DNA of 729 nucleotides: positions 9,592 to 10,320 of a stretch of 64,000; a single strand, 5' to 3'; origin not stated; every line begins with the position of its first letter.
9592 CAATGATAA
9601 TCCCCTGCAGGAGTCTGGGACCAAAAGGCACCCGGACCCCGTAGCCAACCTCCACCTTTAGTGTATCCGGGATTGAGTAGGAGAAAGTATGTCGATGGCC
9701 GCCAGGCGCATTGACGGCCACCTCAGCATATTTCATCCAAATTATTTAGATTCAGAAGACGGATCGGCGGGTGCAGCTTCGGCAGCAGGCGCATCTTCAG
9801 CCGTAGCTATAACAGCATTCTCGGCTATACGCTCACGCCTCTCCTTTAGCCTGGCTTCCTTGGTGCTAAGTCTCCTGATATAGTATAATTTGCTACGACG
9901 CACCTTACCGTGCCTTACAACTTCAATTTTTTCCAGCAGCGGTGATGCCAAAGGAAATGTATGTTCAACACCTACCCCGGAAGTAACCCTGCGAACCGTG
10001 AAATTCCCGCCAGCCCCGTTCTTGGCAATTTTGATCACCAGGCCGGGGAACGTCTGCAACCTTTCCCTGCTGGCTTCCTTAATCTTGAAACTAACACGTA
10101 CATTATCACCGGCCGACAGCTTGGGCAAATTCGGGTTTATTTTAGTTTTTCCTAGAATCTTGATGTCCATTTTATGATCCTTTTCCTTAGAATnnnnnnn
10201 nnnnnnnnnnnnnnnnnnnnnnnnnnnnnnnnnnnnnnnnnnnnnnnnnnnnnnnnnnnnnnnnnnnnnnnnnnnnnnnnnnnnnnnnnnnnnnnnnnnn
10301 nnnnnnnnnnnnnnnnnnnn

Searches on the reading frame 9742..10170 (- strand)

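Call 58: search_protein_families(library=pfam, proteins=[window:9742-10170:-], max_evalue=0.00001)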
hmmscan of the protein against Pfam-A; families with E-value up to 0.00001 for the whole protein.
window:9742-10170:- (142 aa): 1 family
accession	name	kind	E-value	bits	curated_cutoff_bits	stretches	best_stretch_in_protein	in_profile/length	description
PF01245.26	Ribosomal_L19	-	9.1e-40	135.5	22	1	4-111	4-111/111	Ribosomal protein L19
